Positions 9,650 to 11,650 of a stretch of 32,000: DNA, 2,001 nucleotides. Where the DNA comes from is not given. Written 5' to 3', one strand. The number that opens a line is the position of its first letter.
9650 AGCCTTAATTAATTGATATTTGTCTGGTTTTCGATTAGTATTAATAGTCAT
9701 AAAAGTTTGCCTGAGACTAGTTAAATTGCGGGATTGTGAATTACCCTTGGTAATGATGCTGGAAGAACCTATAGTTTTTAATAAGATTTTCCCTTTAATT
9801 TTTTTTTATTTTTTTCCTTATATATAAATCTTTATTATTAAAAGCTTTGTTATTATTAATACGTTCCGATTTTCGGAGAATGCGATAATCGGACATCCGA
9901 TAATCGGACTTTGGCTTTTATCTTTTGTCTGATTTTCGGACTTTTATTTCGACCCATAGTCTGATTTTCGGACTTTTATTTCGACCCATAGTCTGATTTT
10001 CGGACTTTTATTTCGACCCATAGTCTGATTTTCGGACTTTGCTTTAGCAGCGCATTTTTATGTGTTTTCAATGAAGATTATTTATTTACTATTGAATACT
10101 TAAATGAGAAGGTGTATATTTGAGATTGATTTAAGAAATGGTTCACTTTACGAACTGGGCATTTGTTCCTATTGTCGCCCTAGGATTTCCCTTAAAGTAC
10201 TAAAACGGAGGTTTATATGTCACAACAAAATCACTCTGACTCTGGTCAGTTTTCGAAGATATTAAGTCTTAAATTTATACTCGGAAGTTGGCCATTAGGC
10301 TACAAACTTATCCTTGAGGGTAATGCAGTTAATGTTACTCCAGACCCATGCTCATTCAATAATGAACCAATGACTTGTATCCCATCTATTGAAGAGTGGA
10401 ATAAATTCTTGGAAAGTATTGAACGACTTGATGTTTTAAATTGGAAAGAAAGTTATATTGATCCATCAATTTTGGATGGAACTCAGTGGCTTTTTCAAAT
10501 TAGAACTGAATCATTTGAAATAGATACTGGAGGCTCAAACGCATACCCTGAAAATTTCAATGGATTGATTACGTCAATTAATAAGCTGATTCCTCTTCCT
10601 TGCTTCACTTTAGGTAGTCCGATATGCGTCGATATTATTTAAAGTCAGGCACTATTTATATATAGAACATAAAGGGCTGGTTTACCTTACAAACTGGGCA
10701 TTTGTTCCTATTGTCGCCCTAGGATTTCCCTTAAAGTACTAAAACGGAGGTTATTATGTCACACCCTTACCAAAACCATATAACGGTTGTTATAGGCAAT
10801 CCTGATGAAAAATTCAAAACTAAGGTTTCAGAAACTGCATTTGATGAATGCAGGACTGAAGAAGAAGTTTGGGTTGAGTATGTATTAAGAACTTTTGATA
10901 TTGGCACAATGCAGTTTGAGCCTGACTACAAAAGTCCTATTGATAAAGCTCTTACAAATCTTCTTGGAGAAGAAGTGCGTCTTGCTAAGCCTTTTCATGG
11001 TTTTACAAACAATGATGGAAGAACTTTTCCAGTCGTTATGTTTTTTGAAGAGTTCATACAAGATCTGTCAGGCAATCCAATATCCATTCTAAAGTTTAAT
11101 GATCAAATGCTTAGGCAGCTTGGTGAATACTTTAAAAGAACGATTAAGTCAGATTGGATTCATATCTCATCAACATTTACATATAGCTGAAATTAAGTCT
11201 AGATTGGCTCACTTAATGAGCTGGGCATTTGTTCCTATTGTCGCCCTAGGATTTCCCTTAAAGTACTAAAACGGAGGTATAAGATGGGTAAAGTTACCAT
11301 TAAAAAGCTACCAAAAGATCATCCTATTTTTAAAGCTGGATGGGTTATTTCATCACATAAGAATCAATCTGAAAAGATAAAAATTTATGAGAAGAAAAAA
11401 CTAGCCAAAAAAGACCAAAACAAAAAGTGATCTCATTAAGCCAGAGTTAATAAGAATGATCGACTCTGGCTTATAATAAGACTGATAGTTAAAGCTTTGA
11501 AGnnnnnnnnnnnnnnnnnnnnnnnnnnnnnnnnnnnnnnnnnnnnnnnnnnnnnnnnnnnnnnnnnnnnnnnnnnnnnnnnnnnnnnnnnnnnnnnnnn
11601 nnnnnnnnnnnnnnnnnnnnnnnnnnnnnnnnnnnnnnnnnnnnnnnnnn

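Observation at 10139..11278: Three unrelated small ORFs each preceded by a 100% identical 58-nt leader and a hairpin with compensatory base changes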

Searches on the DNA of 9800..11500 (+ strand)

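Call 6: search_dna_similar(query=window:9800-11500:+, collection=plasmids, mode=distant)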
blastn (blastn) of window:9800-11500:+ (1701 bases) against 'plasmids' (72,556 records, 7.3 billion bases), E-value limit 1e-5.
No match.

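Call 7: search_dna_similar(query=window:9800-11500:+, collection=phages, mode=distant)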
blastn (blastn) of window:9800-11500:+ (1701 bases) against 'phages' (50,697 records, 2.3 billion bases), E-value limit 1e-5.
No match.
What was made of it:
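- Tried and rejected: blastn of 9800-11500 against the plasmid and phage collections found no match (calls 6, 7).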

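Call 10: search_rna_families(source=window, start=9800, end=11500, threshold=evalue, max_evalue=10)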
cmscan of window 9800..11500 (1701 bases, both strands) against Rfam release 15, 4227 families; matches with E-value up to 10: 5.
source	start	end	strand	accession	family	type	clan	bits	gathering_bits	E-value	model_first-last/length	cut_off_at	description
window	11214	11279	+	RF01826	SAM_V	Cis-reg; riboswitch;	-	26.1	41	0.15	1-66/66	no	SAM-V (S-adenosyl methionine) riboswitch aptamer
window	10687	10752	+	RF01826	SAM_V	Cis-reg; riboswitch;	-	22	41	1.2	1-66/66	no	SAM-V (S-adenosyl methionine) riboswitch aptamer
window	10148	10213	+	RF01826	SAM_V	Cis-reg; riboswitch;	-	21.1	41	1.9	1-66/66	no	SAM-V (S-adenosyl methionine) riboswitch aptamer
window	10068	10125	+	RF00268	snoZ7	Gene; snRNA; snoRNA; CD-box;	CL00057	17.5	43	7.3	1-78/78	no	Small nucleolar RNA snoZ7/snoR77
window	10684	10800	-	RF02988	GEBRO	Gene; sRNA;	-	9.5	284.7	8.8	1-350/350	no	GEBRO RNA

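Call 14: search_rna_families(source=window, start=10100, end=11320, threshold=evalue, max_evalue=10, show_alignments=3)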
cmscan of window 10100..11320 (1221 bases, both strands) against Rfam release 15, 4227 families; matches with E-value up to 10: 4.
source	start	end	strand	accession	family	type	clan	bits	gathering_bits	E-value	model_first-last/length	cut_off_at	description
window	11214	11279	+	RF01826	SAM_V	Cis-reg; riboswitch;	-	26.1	41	0.11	1-66/66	no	SAM-V (S-adenosyl methionine) riboswitch aptamer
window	10687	10752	+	RF01826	SAM_V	Cis-reg; riboswitch;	-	22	41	0.86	1-66/66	no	SAM-V (S-adenosyl methionine) riboswitch aptamer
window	10148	10213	+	RF01826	SAM_V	Cis-reg; riboswitch;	-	21.1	41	1.4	1-66/66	no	SAM-V (S-adenosyl methionine) riboswitch aptamer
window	10684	10800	-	RF02988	GEBRO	Gene; sRNA;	-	9.5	284.7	6.4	1-350/350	no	GEBRO RNA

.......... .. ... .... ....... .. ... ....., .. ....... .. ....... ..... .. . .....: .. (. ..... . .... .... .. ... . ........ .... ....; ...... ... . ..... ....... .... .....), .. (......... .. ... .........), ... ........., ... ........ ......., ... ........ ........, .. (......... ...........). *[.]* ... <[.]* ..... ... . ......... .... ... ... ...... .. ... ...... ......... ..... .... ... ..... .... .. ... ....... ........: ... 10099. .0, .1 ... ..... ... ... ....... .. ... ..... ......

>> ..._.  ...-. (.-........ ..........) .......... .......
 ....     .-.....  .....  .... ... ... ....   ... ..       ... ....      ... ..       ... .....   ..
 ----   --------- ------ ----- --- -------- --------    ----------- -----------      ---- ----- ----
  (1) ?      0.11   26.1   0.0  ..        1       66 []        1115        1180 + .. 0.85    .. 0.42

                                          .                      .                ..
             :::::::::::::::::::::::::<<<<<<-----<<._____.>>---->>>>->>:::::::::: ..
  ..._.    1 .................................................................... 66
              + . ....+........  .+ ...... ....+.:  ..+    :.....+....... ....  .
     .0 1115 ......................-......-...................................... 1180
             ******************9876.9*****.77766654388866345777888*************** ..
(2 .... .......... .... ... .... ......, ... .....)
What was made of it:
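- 10140..10156 (+): Unit 1, P0 hairpin (core GUUC/GAAC at 10141-10144 and 10152-10155, 7-nt loop, plus a G.U closing pair 10140:10156). It abuts P1 directly. The canonical SAM-V consensus has no such hairpin (call 14).
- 10696..10750 (+): Unit 2, SAM-V-type aptamer and SD (identical to unit 1). Rfam SAM_V 22.0 bits (call 14).
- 11223..11277 (+): Unit 3, SAM-V-type aptamer and SD (identical to unit 1). Rfam SAM_V 26.1 bits (call 14).
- On SAM-V riboswitch (RF01826): The window copies score 26.1, 22.0 and 21.1 bits, though they align full length (1-66 of 66) (calls 10, 14).
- They share the blocks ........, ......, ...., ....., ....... and GGAG (calls 10, 14).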

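Call 45: build_rna_model(alignment_id=A1, structure=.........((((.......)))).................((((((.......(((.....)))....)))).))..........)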
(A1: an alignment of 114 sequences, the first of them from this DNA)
Model R1 built from alignment A1 (114 sequences, 86 columns); structure: as given.
model positions 80; base pairs 12; branch points 1; effective number of sequences 1.97; information 0.708 bits per position. Calibrated on 0.2 Mb of random sequence (short: E-values are rough).
structure used (alignment columns):
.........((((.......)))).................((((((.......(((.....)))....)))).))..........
